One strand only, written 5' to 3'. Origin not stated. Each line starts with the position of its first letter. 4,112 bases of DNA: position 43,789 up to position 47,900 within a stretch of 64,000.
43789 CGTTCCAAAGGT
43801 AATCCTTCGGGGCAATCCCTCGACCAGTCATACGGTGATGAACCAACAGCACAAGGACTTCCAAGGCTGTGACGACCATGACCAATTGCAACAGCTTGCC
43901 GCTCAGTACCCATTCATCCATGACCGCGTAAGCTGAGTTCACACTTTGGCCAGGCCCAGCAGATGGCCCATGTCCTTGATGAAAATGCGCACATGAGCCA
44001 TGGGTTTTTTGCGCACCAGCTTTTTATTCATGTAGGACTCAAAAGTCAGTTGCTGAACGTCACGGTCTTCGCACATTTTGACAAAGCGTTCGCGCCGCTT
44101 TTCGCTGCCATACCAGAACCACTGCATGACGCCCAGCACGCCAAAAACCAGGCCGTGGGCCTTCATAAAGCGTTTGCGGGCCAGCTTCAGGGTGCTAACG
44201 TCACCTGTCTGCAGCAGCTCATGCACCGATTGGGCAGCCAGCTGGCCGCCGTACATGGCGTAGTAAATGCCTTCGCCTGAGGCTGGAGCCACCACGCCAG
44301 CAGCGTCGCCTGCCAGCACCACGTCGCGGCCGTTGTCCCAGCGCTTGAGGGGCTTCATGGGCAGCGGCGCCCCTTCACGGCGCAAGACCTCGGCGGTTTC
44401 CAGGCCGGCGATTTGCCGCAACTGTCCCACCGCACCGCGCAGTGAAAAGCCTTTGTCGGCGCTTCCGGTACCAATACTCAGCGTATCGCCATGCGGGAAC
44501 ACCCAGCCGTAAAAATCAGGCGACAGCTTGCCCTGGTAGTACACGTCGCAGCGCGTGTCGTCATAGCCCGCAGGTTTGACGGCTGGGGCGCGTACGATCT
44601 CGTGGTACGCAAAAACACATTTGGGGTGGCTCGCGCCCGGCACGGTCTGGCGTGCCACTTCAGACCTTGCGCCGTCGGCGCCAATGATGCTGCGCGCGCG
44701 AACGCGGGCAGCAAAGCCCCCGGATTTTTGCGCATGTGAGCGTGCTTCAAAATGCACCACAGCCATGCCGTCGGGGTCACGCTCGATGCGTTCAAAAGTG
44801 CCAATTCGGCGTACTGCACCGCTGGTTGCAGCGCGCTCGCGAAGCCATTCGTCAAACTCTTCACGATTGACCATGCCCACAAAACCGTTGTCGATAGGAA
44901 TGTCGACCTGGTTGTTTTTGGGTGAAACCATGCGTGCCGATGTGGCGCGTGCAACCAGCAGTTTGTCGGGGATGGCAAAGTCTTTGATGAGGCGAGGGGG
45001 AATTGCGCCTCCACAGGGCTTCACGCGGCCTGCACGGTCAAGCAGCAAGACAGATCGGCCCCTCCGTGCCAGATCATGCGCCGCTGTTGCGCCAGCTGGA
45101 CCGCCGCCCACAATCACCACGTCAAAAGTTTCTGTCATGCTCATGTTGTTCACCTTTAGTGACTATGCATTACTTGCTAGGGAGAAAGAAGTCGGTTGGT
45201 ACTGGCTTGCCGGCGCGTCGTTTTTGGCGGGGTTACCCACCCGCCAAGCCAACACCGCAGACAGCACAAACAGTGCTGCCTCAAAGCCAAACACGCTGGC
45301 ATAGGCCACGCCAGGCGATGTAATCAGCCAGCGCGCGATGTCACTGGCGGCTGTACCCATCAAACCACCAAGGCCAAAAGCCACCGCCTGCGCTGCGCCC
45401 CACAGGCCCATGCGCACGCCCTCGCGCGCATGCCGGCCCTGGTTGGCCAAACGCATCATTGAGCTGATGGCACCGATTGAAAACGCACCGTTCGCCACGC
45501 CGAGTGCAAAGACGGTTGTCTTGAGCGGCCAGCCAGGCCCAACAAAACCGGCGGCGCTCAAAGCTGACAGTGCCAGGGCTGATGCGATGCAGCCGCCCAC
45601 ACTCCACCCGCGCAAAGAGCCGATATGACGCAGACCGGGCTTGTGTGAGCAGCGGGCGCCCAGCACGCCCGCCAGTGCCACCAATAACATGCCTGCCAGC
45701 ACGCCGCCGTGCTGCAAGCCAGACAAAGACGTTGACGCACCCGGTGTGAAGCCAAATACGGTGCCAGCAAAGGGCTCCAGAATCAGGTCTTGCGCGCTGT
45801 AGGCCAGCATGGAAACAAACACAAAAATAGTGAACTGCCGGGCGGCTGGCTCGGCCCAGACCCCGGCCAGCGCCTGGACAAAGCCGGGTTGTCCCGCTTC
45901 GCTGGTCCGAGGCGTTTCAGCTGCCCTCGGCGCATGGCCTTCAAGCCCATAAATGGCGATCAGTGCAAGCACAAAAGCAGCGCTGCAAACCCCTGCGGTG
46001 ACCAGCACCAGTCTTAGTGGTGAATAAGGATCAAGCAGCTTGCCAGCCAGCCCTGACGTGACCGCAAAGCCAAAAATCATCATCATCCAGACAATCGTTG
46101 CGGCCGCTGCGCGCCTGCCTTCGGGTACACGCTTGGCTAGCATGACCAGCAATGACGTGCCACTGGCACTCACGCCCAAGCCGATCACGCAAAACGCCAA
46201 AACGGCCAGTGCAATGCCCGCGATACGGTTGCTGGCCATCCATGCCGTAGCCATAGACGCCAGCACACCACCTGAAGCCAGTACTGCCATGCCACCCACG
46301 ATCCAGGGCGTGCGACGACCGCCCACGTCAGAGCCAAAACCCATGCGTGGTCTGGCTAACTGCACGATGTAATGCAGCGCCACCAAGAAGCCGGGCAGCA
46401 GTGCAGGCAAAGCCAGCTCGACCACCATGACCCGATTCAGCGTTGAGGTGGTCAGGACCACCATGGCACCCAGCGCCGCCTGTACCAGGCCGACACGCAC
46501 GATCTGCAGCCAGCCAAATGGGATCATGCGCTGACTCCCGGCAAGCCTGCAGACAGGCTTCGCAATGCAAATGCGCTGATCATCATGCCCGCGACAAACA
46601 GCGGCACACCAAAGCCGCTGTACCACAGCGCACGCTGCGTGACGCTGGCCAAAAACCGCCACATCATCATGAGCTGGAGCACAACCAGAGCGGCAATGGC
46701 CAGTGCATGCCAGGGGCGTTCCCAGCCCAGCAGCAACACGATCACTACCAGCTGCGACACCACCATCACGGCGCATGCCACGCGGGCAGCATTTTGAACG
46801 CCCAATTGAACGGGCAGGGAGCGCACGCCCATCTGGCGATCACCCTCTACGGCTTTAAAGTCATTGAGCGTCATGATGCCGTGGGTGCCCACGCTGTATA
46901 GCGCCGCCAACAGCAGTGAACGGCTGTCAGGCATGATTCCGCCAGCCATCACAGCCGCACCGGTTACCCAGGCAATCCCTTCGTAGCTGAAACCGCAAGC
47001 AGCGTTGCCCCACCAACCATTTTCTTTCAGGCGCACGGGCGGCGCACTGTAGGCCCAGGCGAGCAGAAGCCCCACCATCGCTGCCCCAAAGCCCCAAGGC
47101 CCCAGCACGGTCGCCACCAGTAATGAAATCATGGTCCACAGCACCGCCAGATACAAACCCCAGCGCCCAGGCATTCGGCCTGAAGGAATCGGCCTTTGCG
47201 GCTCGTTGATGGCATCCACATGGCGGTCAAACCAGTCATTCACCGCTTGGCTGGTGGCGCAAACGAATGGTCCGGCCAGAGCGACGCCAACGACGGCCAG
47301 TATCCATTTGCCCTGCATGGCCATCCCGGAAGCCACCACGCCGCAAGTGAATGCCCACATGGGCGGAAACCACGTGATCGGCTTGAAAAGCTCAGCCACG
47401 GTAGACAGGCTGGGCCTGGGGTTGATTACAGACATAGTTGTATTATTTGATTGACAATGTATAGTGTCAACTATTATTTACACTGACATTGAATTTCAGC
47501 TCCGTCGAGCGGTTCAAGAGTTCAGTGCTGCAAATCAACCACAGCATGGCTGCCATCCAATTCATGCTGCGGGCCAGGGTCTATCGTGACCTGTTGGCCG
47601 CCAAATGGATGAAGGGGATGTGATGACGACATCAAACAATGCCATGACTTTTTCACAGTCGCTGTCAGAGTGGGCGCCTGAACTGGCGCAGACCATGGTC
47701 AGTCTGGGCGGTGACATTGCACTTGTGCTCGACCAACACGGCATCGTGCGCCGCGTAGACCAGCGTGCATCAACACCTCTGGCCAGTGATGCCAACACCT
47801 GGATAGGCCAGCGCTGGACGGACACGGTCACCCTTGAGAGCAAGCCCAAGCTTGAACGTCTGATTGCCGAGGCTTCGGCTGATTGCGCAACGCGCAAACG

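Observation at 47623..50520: Two tail-to-tail PpsR paralogues; the second lacks the redox Cys and has a rewritten recognition helix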

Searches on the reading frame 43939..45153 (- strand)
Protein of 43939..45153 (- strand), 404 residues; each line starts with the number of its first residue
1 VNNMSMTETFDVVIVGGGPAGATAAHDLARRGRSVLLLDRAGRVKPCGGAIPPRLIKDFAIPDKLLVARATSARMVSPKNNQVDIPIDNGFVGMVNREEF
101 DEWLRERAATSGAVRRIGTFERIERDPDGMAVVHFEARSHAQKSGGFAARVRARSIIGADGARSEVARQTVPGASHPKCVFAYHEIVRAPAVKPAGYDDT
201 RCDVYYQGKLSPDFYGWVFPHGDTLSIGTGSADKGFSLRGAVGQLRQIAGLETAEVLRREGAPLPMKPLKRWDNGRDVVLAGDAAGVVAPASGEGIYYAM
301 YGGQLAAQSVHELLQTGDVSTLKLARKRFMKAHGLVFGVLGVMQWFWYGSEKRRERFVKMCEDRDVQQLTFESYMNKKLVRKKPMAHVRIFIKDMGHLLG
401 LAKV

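Call 20: search_protein_families(library=ncbifam, proteins=[window:43939-45153:-], max_evalue=1e-10)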
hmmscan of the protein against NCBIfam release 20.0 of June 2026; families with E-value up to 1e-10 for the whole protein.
window:43939-45153:- (404 aa): 12 families
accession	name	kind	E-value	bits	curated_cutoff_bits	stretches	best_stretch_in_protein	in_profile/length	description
TIGR02023.1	BchP-ChlP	subfamily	1.4e-153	511.5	343.3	1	11-399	2-387/388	geranylgeranyl diphosphate reductase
TIGR02028.1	ChlP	equivalog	8.2e-79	265.2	505.3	1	12-398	3-396/398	geranylgeranyl reductase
TIGR02032.1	GG-red-SF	subfamily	1.2e-73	248.5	158.8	1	10-310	1-297/297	geranylgeranyl reductase family protein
NF041080.1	DGGGPL_reductase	equivalog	1.5e-26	93.3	580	1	9-343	1-346/447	digeranylgeranylglycerophospholipid reductase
NF045655.1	MkRedMenJ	equivalog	4.8e-20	71.8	700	1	7-322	2-323/406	menaquinone reductase MenJ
NF008519.0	PRK11445.1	equivalog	9.5e-19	67.8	303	1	8-311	2-301/355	FAD-binding protein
NF049967.1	QhpG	equivalog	5.2e-17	61.9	240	1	12-168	1-146/423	flavin-dependent monooxygenase QhpG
NF041160.1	DGGPL_Thplmales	equivalog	2.2e-16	59.8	780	1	8-322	2-322/396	digeranylgeranylglycerophospholipid reductase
NF004829.0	PRK06183.1-3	subfamily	2e-14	53.2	390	0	4-44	3-43/520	bifunctional 3-(3-hydroxy-phenyl)propionate/3-hydroxycinnamic acid hydroxylase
NF004780.0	PRK06126.1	subfamily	3.1e-13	48.8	445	0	4-42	3-41/552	hypothetical protein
NF004832.0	PRK06184.1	subfamily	3.4e-13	49.2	476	0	5-43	2-40/506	hypothetical protein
NF041385.1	Dggglyphlred_Halo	equivalog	1.2e-11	43.8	700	0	6-116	1-113/405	digeranylgeranylglycerophospholipid reductase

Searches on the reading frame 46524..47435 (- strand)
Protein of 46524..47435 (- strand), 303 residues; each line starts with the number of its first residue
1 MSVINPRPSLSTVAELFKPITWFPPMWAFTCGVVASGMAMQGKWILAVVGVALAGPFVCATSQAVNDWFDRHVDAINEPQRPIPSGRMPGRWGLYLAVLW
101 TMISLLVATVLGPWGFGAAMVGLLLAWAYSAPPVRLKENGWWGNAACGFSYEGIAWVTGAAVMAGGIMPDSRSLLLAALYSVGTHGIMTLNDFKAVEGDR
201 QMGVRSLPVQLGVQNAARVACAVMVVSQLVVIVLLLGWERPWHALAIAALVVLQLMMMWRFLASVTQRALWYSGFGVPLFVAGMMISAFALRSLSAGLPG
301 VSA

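Call 20: search_protein_families(library=ncbifam, proteins=[window:46524-47435:-], max_evalue=1e-10)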
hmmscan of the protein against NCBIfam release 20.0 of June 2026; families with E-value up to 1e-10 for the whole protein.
window:46524-47435:- (303 aa): 13 families
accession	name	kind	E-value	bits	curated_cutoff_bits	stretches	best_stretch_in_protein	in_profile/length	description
NF005742.0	PRK07566.1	equivalog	1.3e-120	402.3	313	1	8-294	26-313/315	chlorophyll synthase ChlG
TIGR01476.1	chlor_syn_BchG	subfamily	2.2e-98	329.2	212.3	1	15-292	5-283/283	(bacterio)chlorophyll synthase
TIGR02056.1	ChlG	equivalog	2.7e-53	181.5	436.45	1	15-291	21-304/306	chlorophyll synthase ChlG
NF009058.0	PRK12392.1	subfamily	1.4e-42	146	494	1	14-259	18-270/333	bacteriochlorophyll c synthase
NF009523.0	PRK12884.1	equivalog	7.2e-33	114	269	1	46-268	37-253/279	prenyltransferase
NF009521.0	PRK12882.1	equivalog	4.7e-32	111.3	296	1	27-290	23-272/280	geranylgeranylglycerol-phosphate geranylgeranyltransferase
NF009522.0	PRK12883.1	equivalog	1.1e-21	77.6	353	1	50-257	41-236/279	geranylgeranylglycerol-phosphate geranylgeranyltransferase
NF009525.0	PRK12887.1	equivalog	1e-20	74.3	226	1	65-263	73-275/310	homogentisate phytyltransferase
TIGR01475.1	ubiA_other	subfamily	1e-15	58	180.8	1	26-261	19-246/282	UbiA-like polyprenyltransferase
NF009513.0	PRK12872.1-3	equivalog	2.9e-15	56.6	288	1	51-261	58-263/293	prenyltransferase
NF009516.0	PRK12875.1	equivalog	5.5e-13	48.6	205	1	64-273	72-270/292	prenyltransferase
TIGR01474.1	ubiA_proteo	equivalog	2.5e-11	43.6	275.45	1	22-259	20-246/282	4-hydroxybenzoate octaprenyltransferase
NF045897.1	SCO3242_trans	equivalog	3.7e-11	43.1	260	1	35-207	19-182/287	SCO3242 family prenyltransferase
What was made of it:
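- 46524..47435 (-): bchG (bacteriochlorophyll synthase), first gene of the leftward bchG-pucC-like-bchP unit, divergent from PARA. NCBIfam TIGR01476/NF005742 (call 20).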

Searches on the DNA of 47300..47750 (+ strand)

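Call 74: search_rna_families(source=window, start=47300, end=47750, threshold=evalue, max_evalue=10)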
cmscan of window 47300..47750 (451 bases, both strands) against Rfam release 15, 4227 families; matches with E-value up to 10: 1.
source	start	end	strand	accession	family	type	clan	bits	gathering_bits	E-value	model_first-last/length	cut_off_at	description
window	47464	47500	+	RF01355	CRISPR-DR26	Gene; CRISPR;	-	15.3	39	7.7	1-25/25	no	CRISPR RNA direct repeat element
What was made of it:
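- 47539..47599 (+): Structured 5' leader of PARA with two hairpins: 47542-47547/47564-47569 and 47572-47581/47588-47599. There is no Rfam family (call 74).
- Tried and rejected: Rfam match for the leader: none (call 74).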

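Call 77: build_rna_model(alignment_id=A4, structure=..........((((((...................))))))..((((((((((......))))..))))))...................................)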
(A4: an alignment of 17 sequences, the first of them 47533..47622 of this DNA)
Model R1 built from alignment A4 (17 sequences, 106 columns); structure: as given.
model positions 90; base pairs 16; branch points 1; effective number of sequences 4.07; information 0.634 bits per position. Calibrated on 0.2 Mb of random sequence (short: E-values are rough).
structure used (alignment columns):
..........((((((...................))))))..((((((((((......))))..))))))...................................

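Call 78: search_with_rna_model(model_id=R1, sources=[window, L009, L010, L011, L017, L018, L021, L023, L024, L025, L026, L027, L028, L029, L030, L031, L032, L033, L034, L035, L036, L037, L038, L039, L040, L041, L042, L043, L044, L045, L046, L047, L048, L049, L050, L051, L052, L053, L054, L055, L056, L057, L058, L059, L060, L061, L062, L063, L064, L065, L066, L067, L068, L069, L070, L071, L072, L073, L074, L075, L076, L077, L078, L079, L080, L081, L083, L085, L086], max_evalue=1)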
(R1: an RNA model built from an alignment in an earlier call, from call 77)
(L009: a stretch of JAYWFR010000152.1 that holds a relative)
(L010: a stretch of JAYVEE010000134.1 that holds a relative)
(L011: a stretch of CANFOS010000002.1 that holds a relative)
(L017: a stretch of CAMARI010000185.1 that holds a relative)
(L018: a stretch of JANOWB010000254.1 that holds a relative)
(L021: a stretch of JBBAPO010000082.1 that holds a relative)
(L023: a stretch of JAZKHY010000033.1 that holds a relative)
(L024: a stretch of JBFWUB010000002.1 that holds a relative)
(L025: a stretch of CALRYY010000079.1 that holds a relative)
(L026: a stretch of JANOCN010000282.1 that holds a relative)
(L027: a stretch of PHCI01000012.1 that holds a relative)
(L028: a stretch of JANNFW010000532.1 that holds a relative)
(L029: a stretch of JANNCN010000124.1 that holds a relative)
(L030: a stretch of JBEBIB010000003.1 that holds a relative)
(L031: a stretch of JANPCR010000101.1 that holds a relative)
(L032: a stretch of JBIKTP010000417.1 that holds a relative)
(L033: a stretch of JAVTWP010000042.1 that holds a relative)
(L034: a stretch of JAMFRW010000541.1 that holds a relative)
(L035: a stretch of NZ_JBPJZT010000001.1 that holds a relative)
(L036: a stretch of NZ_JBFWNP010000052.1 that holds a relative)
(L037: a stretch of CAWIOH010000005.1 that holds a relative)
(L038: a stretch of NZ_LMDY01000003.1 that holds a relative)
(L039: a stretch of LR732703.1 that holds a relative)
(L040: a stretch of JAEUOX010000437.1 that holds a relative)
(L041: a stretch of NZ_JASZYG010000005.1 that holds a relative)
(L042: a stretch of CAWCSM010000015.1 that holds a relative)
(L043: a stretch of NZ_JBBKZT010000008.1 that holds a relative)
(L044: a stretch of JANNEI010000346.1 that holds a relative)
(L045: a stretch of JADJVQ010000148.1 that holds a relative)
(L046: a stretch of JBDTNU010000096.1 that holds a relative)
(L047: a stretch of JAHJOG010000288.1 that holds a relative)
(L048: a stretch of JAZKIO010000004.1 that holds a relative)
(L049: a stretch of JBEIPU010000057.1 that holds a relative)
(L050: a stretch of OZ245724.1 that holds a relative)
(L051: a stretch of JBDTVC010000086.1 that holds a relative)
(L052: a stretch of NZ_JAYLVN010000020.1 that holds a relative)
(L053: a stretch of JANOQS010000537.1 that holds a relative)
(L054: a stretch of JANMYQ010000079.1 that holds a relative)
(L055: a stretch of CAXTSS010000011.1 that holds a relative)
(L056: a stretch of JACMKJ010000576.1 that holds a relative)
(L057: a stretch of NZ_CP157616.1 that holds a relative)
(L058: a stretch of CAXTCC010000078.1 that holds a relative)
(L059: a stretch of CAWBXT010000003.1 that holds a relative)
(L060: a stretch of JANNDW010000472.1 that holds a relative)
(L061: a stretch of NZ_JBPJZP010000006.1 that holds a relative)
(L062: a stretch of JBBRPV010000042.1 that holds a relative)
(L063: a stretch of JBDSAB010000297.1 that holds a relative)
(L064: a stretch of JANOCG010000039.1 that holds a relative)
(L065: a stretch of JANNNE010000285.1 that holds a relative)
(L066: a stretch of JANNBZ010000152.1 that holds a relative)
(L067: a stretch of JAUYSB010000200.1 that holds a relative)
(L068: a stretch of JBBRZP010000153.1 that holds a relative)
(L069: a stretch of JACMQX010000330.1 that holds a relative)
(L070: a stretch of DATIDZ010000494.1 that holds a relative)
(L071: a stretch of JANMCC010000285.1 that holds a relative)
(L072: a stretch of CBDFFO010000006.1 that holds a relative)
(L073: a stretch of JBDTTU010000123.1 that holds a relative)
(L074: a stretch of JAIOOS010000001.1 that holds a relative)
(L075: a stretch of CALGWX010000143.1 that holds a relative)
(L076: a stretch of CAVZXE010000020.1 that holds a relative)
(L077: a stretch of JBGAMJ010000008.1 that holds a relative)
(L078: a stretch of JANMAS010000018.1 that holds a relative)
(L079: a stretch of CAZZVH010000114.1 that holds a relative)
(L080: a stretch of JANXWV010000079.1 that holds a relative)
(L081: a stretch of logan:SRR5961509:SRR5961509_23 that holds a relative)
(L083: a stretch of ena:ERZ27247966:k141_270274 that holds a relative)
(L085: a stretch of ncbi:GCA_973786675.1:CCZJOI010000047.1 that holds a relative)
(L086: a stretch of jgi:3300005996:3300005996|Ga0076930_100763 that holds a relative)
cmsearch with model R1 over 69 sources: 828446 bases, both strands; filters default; matches with E-value up to 1: 7.
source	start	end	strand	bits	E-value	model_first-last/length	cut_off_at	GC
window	47534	47622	+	82.9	3.3e-23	1-90/90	no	0.56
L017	2215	2305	+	70.2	3.9e-19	1-90/90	no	0.52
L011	5865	5955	+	69.1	8.4e-19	1-90/90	no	0.55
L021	190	281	+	54.1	5.8e-14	1-90/90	no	0.48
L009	4198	4287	+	54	6.3e-14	1-90/90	no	0.5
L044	8323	8389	+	14.9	0.23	1-90/90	no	0.73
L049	280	358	-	14.3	0.35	9-76/90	no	0.67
